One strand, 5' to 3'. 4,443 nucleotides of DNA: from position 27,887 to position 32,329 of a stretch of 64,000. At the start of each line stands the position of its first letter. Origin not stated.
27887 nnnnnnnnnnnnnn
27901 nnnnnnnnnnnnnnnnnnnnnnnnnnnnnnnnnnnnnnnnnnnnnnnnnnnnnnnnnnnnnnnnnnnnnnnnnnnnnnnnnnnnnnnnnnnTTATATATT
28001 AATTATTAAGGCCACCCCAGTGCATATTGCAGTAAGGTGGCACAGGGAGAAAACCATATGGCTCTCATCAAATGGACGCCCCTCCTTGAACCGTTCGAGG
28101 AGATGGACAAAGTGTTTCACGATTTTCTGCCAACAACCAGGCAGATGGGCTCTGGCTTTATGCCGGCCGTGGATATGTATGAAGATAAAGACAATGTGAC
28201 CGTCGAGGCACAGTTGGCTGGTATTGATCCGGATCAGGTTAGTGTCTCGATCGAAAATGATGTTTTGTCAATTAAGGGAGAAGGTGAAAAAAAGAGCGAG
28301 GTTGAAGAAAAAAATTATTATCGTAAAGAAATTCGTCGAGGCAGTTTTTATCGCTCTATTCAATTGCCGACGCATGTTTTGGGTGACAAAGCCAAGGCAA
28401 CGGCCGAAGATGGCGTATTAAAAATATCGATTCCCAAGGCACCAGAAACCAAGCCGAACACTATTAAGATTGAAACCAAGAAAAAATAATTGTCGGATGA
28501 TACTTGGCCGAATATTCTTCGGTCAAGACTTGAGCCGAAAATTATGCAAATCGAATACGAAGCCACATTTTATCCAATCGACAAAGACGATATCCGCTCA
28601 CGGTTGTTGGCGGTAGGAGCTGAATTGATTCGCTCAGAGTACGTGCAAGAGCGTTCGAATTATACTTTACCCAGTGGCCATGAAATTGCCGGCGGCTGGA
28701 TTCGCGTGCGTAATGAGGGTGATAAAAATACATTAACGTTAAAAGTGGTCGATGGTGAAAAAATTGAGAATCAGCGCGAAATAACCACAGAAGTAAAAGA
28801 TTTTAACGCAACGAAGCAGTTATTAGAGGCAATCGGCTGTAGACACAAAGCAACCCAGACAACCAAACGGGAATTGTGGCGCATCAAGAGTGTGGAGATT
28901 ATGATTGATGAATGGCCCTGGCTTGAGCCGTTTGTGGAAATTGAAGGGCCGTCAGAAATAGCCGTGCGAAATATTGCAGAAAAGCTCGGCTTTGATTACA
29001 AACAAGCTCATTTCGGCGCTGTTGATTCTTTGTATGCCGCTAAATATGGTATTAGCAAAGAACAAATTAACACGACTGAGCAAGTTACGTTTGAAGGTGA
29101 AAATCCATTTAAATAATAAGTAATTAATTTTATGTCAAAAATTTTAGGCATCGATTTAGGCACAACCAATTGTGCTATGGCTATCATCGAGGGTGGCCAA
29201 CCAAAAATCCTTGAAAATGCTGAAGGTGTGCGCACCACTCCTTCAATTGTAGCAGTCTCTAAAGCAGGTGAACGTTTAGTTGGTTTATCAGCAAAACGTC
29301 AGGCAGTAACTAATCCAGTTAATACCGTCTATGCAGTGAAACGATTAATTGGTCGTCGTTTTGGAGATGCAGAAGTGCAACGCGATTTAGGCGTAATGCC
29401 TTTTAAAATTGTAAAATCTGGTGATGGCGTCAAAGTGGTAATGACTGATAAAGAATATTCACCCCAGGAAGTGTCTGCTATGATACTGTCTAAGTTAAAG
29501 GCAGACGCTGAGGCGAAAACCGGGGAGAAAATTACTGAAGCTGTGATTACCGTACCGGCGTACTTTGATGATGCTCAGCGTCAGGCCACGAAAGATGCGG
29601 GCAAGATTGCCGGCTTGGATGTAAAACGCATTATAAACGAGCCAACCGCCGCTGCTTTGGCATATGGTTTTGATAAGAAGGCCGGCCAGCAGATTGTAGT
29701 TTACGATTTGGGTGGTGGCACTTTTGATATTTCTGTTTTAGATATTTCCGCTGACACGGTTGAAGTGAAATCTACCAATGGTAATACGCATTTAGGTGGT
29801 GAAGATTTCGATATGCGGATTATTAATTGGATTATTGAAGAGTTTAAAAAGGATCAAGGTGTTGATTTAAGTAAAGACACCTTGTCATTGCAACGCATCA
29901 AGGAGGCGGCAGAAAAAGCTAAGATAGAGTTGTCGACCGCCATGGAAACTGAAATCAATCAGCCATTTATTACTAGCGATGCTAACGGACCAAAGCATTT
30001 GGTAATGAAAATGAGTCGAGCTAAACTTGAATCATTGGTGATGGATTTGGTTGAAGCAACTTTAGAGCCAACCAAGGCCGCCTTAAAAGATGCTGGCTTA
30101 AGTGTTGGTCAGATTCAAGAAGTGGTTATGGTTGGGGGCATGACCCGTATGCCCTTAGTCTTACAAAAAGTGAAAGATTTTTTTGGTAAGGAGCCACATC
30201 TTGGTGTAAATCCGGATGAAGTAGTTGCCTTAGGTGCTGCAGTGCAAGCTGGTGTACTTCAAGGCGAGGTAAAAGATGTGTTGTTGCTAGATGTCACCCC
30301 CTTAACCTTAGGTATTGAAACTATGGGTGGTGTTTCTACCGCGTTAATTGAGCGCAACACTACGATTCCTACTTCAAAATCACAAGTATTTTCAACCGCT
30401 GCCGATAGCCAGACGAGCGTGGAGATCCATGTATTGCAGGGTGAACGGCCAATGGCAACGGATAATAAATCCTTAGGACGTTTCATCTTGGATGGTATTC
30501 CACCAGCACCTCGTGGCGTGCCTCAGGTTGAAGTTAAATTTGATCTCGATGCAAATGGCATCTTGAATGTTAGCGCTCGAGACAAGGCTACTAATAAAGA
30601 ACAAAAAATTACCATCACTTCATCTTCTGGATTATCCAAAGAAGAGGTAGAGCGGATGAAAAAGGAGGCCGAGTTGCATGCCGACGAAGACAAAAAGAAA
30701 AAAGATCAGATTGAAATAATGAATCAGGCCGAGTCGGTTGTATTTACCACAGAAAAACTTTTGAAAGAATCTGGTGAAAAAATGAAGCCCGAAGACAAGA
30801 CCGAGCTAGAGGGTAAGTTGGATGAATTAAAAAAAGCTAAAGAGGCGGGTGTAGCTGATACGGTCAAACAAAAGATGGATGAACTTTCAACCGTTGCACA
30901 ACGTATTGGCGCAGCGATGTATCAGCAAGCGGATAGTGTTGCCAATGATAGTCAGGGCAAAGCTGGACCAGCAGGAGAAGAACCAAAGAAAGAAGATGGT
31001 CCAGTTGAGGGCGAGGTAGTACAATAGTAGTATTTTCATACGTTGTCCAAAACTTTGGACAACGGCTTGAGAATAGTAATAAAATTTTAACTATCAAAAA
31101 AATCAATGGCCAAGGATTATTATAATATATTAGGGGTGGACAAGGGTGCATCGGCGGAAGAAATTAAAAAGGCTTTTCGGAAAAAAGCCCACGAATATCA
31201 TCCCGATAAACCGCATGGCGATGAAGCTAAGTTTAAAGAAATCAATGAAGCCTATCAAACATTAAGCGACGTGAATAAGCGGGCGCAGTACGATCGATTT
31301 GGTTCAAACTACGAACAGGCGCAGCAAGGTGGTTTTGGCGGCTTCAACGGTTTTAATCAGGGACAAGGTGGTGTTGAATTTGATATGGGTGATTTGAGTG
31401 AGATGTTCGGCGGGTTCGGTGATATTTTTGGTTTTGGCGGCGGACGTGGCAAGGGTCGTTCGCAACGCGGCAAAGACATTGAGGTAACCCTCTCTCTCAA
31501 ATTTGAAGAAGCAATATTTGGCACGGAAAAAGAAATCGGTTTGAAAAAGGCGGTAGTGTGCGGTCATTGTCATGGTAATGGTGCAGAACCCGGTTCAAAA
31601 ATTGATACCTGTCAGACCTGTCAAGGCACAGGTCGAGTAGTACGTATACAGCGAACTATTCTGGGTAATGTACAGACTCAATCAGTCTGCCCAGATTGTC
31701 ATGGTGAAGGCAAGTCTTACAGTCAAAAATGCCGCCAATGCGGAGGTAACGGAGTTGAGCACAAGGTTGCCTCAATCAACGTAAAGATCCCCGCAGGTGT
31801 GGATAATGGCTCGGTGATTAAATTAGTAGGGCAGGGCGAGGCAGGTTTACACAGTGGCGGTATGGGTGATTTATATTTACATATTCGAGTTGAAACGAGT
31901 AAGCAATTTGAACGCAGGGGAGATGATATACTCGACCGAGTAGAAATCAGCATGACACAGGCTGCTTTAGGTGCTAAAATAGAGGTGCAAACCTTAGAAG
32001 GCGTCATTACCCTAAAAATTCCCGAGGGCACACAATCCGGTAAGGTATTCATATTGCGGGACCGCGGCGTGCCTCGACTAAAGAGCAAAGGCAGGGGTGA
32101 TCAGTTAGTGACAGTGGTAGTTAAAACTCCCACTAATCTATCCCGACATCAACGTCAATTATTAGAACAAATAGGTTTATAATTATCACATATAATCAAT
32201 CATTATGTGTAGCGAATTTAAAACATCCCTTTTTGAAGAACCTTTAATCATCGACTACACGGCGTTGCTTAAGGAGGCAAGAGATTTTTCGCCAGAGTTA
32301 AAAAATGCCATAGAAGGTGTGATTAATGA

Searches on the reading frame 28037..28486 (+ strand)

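Call 69: search_protein_families(library=pfam, proteins=[window:28037-28486:+], max_evalue=0.00001)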
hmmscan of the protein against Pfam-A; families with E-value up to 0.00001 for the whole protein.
window:28037-28486:+ (150 aa): 2 families
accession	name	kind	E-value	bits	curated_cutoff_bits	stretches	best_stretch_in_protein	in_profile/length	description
PF00011.27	HSP20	-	8.2e-21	74.5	20.8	1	47-145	2-99/102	Hsp20/alpha crystallin family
PF17886.7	ArsA_HSP20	-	2.3e-06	27.5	22.5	0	52-131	2-62/63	HSP20-like domain found in ArsA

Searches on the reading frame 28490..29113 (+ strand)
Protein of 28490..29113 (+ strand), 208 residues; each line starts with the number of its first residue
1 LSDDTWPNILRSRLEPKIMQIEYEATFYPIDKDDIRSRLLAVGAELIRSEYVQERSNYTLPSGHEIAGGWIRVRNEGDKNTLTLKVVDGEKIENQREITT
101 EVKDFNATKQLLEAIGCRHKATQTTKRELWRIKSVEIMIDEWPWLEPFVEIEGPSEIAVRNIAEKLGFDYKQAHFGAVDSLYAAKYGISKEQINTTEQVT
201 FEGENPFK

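Call 69: search_protein_families(library=pfam, proteins=[window:28490-29113:+], max_evalue=0.00001)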
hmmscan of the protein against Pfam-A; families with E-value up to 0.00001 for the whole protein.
window:28490-29113:+ (208 aa): 1 family
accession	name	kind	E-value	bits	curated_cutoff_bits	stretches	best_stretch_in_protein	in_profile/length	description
PF01928.26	CYTH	-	9.1e-12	45.6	23.2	1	22-167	3-161/179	CYTH domain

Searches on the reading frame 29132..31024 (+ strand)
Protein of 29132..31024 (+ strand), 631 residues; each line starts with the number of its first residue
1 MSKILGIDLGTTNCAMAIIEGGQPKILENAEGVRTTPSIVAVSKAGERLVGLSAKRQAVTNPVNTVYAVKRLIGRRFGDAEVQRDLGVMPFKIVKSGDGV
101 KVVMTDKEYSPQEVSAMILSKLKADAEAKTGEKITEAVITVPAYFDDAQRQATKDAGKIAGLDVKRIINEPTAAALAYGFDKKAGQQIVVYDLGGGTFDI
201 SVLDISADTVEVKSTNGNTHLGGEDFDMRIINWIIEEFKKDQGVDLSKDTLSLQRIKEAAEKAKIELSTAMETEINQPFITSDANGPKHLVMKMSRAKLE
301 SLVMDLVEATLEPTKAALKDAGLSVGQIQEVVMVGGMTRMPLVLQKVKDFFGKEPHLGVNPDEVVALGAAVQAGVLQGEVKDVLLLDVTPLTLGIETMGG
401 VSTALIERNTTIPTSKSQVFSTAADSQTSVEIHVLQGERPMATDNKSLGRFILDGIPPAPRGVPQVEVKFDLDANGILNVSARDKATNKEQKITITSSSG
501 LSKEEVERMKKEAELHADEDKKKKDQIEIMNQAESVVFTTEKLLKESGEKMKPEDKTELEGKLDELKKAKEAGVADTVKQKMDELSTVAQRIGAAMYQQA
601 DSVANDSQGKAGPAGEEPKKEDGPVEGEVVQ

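Call 69: search_protein_families(library=pfam, proteins=[window:29132-31024:+], max_evalue=0.00001)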
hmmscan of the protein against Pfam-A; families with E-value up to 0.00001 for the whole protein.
window:29132-31024:+ (631 aa): 2 families
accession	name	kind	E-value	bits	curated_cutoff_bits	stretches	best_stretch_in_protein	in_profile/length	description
PF00012.26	HSP70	-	5.3e-252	837.8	20.6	1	4-598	1-599/599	Hsp70 protein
PF06723.19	MreB_Mbl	-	2.1e-15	56.8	27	1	116-370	75-316/327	MreB/Mbl protein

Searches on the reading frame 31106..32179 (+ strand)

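Call 69: search_protein_families(library=pfam, proteins=[window:31106-32179:+], max_evalue=0.00001)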
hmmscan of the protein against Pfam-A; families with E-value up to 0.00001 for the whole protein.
window:31106-32179:+ (358 aa): 3 families
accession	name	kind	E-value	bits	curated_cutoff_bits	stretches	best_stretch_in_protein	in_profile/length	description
PF01556.23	DnaJ_C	-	2.3e-46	158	26.6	1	125-342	1-152/152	DnaJ C terminal domain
PF00226.36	DnaJ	-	3.4e-24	85.2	27.8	1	4-63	1-63/63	DnaJ domain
PF00684.25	DnaJ_CXXCXGXG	-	1.1e-16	61.2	32.7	1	152-216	1-65/65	DnaJ central domain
